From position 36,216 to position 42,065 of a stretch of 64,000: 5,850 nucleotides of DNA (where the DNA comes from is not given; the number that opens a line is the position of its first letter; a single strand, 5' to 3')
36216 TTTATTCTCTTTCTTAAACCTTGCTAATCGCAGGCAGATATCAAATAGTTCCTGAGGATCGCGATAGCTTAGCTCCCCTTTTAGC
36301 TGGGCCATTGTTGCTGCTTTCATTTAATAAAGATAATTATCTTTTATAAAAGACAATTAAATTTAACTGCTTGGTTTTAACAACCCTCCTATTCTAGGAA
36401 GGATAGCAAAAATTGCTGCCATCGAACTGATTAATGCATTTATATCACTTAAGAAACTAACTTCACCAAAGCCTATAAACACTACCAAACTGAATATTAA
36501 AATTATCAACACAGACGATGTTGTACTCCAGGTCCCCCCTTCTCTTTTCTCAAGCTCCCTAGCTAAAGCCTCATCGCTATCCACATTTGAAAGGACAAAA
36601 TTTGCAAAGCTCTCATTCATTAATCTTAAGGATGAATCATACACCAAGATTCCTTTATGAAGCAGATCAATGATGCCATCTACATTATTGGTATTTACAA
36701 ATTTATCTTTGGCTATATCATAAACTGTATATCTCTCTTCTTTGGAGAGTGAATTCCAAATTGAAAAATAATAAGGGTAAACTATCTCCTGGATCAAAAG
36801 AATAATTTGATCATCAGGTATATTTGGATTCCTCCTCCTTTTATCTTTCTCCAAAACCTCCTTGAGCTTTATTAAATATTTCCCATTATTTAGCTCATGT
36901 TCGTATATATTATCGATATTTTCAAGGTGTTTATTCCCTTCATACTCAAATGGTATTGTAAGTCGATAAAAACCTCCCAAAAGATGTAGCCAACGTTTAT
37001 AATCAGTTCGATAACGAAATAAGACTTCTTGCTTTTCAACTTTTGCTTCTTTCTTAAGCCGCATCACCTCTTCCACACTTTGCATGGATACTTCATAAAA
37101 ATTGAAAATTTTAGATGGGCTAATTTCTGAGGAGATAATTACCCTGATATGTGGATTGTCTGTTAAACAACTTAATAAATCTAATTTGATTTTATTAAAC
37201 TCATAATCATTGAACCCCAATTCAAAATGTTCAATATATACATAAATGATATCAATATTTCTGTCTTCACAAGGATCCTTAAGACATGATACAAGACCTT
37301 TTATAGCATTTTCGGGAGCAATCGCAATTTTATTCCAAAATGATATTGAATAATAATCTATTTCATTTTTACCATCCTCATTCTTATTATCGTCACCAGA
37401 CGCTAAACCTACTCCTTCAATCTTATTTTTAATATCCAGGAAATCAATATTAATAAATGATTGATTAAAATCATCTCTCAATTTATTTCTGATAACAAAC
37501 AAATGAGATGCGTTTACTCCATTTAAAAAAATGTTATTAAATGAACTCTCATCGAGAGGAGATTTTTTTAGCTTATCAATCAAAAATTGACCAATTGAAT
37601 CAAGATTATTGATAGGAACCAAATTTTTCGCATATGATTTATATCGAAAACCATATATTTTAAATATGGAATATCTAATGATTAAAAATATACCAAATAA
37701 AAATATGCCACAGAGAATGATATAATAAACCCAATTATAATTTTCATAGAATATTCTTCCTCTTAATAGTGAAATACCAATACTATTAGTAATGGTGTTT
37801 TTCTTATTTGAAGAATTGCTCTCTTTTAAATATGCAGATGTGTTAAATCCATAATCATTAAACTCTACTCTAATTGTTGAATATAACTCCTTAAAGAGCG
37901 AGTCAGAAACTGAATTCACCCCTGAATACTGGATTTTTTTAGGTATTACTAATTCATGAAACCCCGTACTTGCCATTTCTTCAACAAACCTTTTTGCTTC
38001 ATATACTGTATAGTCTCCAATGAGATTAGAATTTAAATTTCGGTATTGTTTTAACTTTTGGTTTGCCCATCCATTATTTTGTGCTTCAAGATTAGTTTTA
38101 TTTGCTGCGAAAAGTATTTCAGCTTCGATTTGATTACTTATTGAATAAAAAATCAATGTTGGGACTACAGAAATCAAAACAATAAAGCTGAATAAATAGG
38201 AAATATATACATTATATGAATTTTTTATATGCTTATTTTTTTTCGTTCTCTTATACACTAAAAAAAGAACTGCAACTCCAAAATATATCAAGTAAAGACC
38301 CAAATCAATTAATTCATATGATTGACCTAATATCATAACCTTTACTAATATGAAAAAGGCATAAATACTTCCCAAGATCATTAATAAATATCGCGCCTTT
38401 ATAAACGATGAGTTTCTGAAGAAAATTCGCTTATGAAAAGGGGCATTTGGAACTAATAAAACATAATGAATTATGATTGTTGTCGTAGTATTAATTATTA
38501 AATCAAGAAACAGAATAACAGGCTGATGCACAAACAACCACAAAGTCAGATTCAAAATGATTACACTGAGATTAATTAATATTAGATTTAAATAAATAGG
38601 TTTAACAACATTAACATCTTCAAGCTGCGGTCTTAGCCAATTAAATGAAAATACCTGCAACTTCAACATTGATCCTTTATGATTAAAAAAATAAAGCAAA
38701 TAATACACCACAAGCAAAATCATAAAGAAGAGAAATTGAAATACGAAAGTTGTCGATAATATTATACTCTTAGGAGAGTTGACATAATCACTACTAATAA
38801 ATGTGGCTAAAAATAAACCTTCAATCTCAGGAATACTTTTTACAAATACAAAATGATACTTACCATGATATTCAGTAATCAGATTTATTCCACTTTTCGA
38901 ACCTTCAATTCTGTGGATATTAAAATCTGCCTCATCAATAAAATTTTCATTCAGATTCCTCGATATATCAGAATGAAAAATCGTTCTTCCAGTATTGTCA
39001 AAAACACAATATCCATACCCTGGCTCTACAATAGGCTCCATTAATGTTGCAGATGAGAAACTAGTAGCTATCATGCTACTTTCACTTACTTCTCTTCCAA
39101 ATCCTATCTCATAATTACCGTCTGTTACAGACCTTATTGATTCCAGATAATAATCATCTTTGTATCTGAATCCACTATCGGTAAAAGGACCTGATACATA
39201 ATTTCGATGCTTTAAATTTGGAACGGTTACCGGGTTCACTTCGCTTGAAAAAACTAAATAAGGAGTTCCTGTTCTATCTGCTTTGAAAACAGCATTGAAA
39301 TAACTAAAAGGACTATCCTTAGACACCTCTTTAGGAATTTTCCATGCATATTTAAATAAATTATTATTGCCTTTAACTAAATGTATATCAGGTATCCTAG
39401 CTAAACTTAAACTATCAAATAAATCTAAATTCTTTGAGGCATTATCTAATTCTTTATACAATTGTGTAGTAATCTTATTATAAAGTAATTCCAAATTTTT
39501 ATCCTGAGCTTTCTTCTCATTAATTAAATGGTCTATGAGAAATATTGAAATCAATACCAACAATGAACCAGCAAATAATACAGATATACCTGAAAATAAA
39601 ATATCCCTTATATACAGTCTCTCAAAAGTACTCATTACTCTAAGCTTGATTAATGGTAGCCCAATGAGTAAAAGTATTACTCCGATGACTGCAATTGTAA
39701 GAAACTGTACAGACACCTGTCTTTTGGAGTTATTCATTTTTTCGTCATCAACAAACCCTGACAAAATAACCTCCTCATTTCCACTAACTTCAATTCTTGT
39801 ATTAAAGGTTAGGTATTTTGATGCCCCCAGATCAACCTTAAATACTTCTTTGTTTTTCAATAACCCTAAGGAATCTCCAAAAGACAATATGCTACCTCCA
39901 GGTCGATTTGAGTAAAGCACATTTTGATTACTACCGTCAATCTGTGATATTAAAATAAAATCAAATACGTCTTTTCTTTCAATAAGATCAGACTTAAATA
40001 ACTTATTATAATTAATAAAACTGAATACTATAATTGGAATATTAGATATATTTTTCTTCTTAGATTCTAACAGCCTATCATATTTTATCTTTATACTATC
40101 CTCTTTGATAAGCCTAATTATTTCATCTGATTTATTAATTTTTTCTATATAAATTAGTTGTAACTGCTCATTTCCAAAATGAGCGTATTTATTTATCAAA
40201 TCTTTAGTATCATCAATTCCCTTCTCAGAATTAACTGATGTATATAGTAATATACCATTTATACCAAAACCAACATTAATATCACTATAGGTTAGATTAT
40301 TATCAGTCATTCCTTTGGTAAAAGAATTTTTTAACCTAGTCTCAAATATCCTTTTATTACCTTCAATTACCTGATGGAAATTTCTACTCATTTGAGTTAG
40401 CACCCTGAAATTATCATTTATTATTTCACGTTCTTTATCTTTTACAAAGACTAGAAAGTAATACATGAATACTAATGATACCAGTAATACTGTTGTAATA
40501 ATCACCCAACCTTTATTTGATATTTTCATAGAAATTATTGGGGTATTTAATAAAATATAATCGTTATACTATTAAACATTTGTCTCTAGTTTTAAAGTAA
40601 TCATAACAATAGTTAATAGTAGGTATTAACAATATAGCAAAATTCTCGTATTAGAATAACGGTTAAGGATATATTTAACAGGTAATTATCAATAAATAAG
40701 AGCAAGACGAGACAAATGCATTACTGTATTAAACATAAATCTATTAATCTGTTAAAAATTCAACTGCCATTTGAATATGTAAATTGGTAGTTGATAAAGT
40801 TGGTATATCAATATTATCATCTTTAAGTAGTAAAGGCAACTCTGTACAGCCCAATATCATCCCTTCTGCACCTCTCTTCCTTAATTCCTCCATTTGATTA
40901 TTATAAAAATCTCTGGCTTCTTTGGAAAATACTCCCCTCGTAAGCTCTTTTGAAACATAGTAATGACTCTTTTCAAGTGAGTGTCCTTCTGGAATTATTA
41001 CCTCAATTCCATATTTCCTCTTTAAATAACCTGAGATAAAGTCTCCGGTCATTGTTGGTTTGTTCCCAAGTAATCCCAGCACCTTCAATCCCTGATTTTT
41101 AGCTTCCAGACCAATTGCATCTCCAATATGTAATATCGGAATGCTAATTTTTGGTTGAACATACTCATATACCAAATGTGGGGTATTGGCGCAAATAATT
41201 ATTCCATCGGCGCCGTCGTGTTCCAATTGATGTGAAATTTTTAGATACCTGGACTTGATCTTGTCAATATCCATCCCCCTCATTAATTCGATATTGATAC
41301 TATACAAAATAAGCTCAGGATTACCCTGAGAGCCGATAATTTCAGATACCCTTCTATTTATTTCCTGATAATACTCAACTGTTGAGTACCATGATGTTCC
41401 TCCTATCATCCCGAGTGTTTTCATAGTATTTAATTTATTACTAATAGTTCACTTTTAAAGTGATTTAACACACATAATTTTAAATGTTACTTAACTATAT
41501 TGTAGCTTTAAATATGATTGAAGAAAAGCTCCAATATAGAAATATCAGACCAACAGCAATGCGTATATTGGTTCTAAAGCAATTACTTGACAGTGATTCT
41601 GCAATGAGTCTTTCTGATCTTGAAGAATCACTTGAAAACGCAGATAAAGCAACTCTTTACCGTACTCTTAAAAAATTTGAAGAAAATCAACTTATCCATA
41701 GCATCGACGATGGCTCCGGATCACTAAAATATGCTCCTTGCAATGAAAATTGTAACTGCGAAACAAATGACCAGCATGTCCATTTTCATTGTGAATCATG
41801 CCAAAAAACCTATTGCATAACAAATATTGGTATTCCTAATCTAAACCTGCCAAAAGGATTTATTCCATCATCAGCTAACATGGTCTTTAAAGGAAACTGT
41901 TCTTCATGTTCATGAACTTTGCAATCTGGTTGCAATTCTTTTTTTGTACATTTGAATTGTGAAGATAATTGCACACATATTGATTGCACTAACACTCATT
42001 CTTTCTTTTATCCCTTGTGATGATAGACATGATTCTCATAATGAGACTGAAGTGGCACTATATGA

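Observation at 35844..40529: Giant 1388-aa multi-domain membrane protein with no recognisable catalytic or signalling motif, co-operonic with a 159-aa protein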

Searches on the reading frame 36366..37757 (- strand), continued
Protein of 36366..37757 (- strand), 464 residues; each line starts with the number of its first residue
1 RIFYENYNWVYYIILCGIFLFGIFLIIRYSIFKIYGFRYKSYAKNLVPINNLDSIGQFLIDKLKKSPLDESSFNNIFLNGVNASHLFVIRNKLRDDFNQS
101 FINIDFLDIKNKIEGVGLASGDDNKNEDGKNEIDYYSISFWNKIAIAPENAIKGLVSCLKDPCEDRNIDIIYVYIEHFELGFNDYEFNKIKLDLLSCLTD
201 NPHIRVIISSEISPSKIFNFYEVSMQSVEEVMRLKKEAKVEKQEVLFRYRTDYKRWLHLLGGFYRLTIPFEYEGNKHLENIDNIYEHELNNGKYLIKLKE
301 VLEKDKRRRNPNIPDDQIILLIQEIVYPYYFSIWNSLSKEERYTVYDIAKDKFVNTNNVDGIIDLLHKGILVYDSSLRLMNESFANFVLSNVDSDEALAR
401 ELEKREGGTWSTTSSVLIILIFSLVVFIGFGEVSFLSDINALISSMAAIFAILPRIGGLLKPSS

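Call 88: fold_search(model_id=the predicted structure, library=pdb)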
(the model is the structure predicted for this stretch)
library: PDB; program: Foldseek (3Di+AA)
matches with E <= 10: 972; with E <= 0.001: 1
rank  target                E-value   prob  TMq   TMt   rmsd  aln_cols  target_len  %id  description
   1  8btg_B                7.4e-04  1.00  0.24  0.31  12.3       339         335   11  Cryo-EM structure of the bacterial replication origin opening basal unwinding system (released 2024-02-14)
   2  7cte_E                1.9e-03  1.00  0.25  0.31  14.2       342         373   15  Human Origin Recognition Complex, ORC2-5 (released 2021-01-06)
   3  8hra_C                1.9e-03  0.99  0.28  0.17  15.0       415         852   12  Structure of heptameric RdrA ring in RNA-loading state (released 2023-02-01)
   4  8btg_A                3.6e-03  0.97  0.24  0.32  15.6       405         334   12  Cryo-EM structure of the bacterial replication origin opening basal unwinding system (released 2024-02-14)
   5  4d80_F                3.8e-03  0.92  0.18  0.28  14.8       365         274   10  Metallosphera sedula Vps4 crystal structure (released 2015-10-28)
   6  7jk5_E                3.8e-03  0.82  0.20  0.22  25.4       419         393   14  Structure of Drosophila ORC bound to DNA (released 2020-09-09)
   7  2fna_A                4.2e-03  0.99  0.30  0.38  10.3       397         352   10  Crystal structure of an archaeal aaa+ atpase (sso1545) from sulfolobus solfataricus p2 at 2.00 A resolution (released 2006-02-07)
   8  7dfv_B                4.2e-03  0.97  0.27  0.25  10.8       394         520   14  Cryo-EM structure of plant NLR RPP1 tetramer core part (released 2020-12-16)
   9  7zbh_B                5.2e-03  0.93  0.21  0.25  13.2       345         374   10  ATP-dependent zinc metalloprotease FtsH (BB0789) from Borrelia burgdorferi (released 2023-04-05)
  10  8hr8_C                5.8e-03  0.97  0.29  0.18  14.8       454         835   10  Structure of heptameric RdrA ring (released 2023-02-01)
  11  4d80_B                5.8e-03  0.94  0.19  0.31  14.7       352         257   12  Metallosphera sedula Vps4 crystal structure (released 2015-10-28)
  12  4i63_B                5.8e-03  0.94  0.20  0.28  12.6       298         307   11  Crystal Structure of E-R ClpX Hexamer (released 2013-05-15)
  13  8btg_C                6.1e-03  0.99  0.23  0.31  12.8       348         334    9  Cryo-EM structure of the bacterial replication origin opening basal unwinding system (released 2024-02-14)
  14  8hr8_A                6.8e-03  0.98  0.29  0.18  13.7       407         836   11  Structure of heptameric RdrA ring (released 2023-02-01)
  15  3hws_E                6.8e-03  0.97  0.20  0.28  11.1       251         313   13  Crystal structure of nucleotide-bound hexameric ClpX (released 2009-11-24)
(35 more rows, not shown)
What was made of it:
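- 36945..37646 (-): Cytoplasmic linker plus P-loop-type nucleotide-binding domain (residues 962-1195), alpha/beta core with five strands. Foldseek top 50 are all AAA+/STAND (call 88).
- Closest known: Archaeal Arch_ATPase-type AAA+ proteins PAB2304. Same: Foldseek top hits are DnaA and ORC (call 88).
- The Foldseek top 50 are all AAA+/STAND (call 88).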

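Call 89: search_dna_similar(query=P0187, collection=plasmids, mode=protein, max_evalue=0.001, max_rows=15)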
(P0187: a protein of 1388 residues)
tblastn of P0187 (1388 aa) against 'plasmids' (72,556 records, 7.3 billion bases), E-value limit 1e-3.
No match.

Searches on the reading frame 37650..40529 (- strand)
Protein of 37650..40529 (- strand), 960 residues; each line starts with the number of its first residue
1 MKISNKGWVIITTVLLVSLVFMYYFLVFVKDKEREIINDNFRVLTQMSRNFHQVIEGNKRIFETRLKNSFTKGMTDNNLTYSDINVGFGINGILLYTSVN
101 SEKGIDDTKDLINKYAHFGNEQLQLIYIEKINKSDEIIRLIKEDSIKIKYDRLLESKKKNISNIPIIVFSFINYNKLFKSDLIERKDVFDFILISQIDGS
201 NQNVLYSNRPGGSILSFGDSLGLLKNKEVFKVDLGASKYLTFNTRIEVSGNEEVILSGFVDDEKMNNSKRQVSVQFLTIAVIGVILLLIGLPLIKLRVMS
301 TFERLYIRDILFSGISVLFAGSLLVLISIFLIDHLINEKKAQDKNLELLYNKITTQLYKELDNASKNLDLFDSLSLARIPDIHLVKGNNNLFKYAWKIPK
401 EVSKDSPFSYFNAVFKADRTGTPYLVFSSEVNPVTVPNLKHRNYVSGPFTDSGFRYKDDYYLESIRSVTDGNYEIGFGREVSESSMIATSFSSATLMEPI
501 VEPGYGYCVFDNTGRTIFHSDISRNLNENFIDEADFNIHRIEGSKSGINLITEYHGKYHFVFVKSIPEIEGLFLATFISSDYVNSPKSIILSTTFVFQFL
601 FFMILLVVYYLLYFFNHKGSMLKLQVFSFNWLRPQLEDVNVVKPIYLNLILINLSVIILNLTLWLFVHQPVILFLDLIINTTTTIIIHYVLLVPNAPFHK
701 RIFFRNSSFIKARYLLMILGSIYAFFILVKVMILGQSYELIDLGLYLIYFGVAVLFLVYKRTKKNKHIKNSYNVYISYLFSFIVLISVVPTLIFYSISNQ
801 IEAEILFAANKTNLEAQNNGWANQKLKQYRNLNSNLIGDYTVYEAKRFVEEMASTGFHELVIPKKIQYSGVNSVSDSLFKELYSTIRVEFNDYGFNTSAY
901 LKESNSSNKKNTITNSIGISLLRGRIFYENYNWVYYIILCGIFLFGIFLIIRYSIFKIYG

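Call 42: predict_structure(alignment_id=A4)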
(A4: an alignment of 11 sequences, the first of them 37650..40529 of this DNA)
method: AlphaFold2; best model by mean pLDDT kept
length: 960 residues; sequences in the alignment: 11
mean_pLDDT: 62.7   pTM: 0.65
mean pLDDT of the five models: 62.7, 62.5, 59.7, 57.4, 56.6
residues with pLDDT >= 90: 31; 70-90: 392; 50-70: 230; < 50: 307
segments of 3 or more residues with pLDDT < 50: 1-3, 71-86, 91-167, 212-216, 377-395, 397-405, 619-642, 692-715, 731-768, 828-845, 855-876, 896-932
pLDDT, mean of each block of 10 residues (from residue 1): 52 75 80 84 81 73 60 43 47 37 32 31 30 31 27 31 45 67 75 77 75 50 65 80 73 79 84 70 75 77 72 79 81 77 89 88 85 59 42 47 50 78 69 59 84 84 73 82 84 73 85 87 78 71 73 83 89 91 80 85 77 58 40 47 55 65 62 61 58 48 45 49 49 43 45 45 43 70 77 79 72 70 55 35 49 47 30 46 68 50 33 33 35 58 71 68
secondary structure, 60 per line:
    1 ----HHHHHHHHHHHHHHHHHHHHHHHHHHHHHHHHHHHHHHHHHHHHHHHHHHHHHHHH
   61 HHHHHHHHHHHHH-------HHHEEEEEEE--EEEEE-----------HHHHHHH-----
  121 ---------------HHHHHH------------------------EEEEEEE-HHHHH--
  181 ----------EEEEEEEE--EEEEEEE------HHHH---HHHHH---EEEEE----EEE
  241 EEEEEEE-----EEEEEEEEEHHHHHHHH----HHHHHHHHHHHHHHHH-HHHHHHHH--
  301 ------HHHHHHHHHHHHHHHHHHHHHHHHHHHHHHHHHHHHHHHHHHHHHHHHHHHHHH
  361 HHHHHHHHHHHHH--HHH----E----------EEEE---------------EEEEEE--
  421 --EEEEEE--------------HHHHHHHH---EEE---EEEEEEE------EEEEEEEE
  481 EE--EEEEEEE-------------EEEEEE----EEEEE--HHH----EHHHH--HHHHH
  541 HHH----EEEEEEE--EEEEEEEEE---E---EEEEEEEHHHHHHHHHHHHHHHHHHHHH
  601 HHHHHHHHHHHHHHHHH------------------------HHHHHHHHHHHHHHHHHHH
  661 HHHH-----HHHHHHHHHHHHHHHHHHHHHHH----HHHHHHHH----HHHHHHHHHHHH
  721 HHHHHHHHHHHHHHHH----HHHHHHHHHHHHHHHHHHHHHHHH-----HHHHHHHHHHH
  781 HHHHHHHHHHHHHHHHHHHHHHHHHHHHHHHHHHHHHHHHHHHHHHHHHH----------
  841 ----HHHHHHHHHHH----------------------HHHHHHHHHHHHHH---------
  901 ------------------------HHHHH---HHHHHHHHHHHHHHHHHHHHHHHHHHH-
elements in order (helices of 4 or more, strands of 3 or more residues): H5-73 E84-90 E93-97 H109-115 H136-141 E166-172 H174-178 E191-198 E201-207 H214-217 H221-225 E229-233 E238-247 E253-261 H262-269 H274-289 H291-298 H307-373 E394-397 E413-418 E423-428 H443-450 E454-456 E460-466 E473-482 E485-491 E505-510 E515-519 H530-533 H536-543 E548-554 E557-565 E573-579 H580-617 H642-664 H670-692 H697-704 H709-736 H741-764 H770-830 H845-855 H878-891 H925-929 H933-959
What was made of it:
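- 40434..40514 (-): TM1 (residues 6-32); the N-terminus with K2 and K6 is predicted to be cytoplasmic. In the AF2 model a helix spanning 5-73 continues into a periplasmic stalk (call 42).
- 39723..40433 (-): Extracytoplasmic block 1 (residues 33-269): stalk helix, a variable low-confidence part (71-167), then a five- to six-stranded beta module (166-261) that may be a degenerate Cache/PAS-like module. AF2 secondary structure (call 42).
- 38127..38771 (-): Membrane core TM4-TM9 (residues 587-801). The K/R-rich loops 694-712 and 760-770 and the WLRP motif (W631, P634) are on the cytoplasmic side. The model has low confidence here (call 42).
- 37740..38126 (-): Block 3 (residues 802-930), predicted to be extracytoplasmic by TM parity; poorly conserved and of unknown fold. 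Low pLDDT (call 42).
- On Cache superfamily / dCache_1 (PF02743): AF2 model: helix 307-373, distal strands 394-491, proximal strands 505-579 (call 42).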

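Call 51: fold_search(model_id=the predicted structure, library=pdb)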
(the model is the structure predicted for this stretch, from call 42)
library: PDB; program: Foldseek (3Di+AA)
matches with E <= 10: 606; with E <= 0.001: 57
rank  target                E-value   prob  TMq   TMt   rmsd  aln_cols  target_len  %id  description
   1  9a65_B                2.2e-06  1.00  0.22  0.30  101.3       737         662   11  Integrative model of YVAQ-MCPB by crosslinking MS and deep learning (released 2024-09-18)
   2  9a69_B                4.3e-06  1.00  0.21  0.30  108.1       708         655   11  Integrative model of MCPB-MCPC by crosslinking MS and deep learning (released 2024-09-18)
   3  6ior_C                8.8e-06  1.00  0.18  0.56   6.8       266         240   14  The ligand binding domain of Mlp24 with asparagine (released 2019-03-20)
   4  6ior_A                8.8e-06  1.00  0.17  0.55   7.0       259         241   14  The ligand binding domain of Mlp24 with asparagine (released 2019-03-20)
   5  8bmv_A                1.3e-05  1.00  0.15  0.51   4.4       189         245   10  Ligand binding domain of the P. Putida receptor McpH in complex with Uric acid (released 2024-07-24)
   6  6iop_B                1.4e-05  1.00  0.14  0.47  16.0       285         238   13  The ligand binding domain of Mlp24 (released 2019-03-20)
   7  6ios                  1.9e-05  1.00  0.17  0.57   7.1       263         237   12  The ligand binding domain of Mlp24 with proline (released 2019-03-06)
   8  5lt9_A                3.7e-05  1.00  0.15  0.54   4.6       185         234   11  Ligand binding domain of Pseudomonas aeruginosa PAO1 amino acid chemoreceptors PctB in complex with L-Arg (released 2017-09-20)
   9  6iou_A                4.2e-05  1.00  0.18  0.62   5.9       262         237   14  The ligand binding domain of Mlp24 with serine (released 2019-03-06)
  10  6iov_A                4.6e-05  1.00  0.17  0.61   6.3       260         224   11  The ligand binding domain of Mlp37 with arginine (released 2019-11-06)
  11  6py3_A                4.8e-05  1.00  0.14  0.49   5.5       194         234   15  Crystal structure of ligand-binding domain of Pseudomonas fluorescens chemoreceptor CtaA in complex with L-isoleucine (released 2020-03-18)
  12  6iot_B                5.3e-05  1.00  0.16  0.50   6.9       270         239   12  The ligand binding domain of Mlp24 with arginine (released 2019-03-20)
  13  6py4                  5.5e-05  1.00  0.18  0.60   6.1       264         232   14  Crystal structure of ligand-binding domain of Pseudomonas fluorescens chemoreceptor CtaA in complex with L-leucine (released 2020-03-18)
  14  3lif_B                5.8e-05  1.00  0.14  0.47   4.9       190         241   16  Crystal Structure of the extracellular domain of the putative histidine kinase rpHK1S-Z16 (released 2010-05-05)
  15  3lif_A                6.3e-05  1.00  0.19  0.65   5.9       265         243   14  Crystal Structure of the extracellular domain of the putative histidine kinase rpHK1S-Z16 (released 2010-05-05)
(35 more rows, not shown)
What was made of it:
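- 38772..39518 (-): Extracytoplasmic dCache (double Cache/PDC) ligand-binding domain (residues 338-586), with R442-x-Y444 and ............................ The N-terminal model matches chemoreceptor and histidine-kinase dCache domains (Mlp24, PctA/B/C, McpH, TlpA, DctB) with probability 1.00 and target TM-score 0.5-0.66 (call 51).
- On Cache superfamily / dCache_1 (PF02743): Foldseek probability 1.00 and target TM-score 0.5-0.66 against solved dCache ligand-binding domains (call 51).
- dCache fold: Foldseek probability 1.00 against about 50 chemoreceptor and kinase ligand-binding domains (call 51).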

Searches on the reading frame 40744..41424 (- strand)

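Call 6: search_protein_families(library=pfam, proteins=[window:40744-41424:-], max_evalue=0.1)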
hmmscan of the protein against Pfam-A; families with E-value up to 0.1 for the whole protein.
window:40744-41424:- (226 aa): 2 families
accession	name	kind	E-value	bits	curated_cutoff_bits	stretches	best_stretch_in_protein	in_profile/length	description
PF01177.27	Asp_Glu_race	-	5.8e-36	124.7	31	1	7-220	1-211/211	Asp/Glu/Hydantoin racemase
PF00532.27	Peripla_BP_1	-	0.0031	17.5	22.2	0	62-104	48-91/281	Periplasmic binding proteins and sugar binding domain of LacI family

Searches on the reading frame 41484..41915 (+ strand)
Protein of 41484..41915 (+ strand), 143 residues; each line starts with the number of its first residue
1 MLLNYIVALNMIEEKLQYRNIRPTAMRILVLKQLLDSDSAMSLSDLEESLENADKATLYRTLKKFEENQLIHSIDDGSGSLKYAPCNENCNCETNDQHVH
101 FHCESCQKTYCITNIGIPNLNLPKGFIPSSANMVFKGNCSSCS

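Call 6: search_protein_families(library=pfam, proteins=[window:41484-41915:+], max_evalue=0.1)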
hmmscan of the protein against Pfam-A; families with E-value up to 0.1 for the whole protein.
window:41484-41915:+ (143 aa): 5 families
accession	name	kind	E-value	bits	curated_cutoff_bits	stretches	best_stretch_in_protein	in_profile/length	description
PF01475.25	FUR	-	9.2e-09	35.9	23.1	1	20-115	3-96/121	Ferric uptake regulator family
PF12840.13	HTH_20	-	0.00015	22.1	27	1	24-73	5-50/51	Helix-turn-helix domain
PF25213.1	HVO_A0261_N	-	0.0027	18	35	1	26-75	12-58/86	HVO_A0261 N-terminal domain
PF01047.28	MarR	-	0.0091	16.3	24.6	1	28-74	6-50/59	MarR family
PF03551.20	PadR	-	0.024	15.1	27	1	45-74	21-50/75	Transcriptional regulator PadR-like family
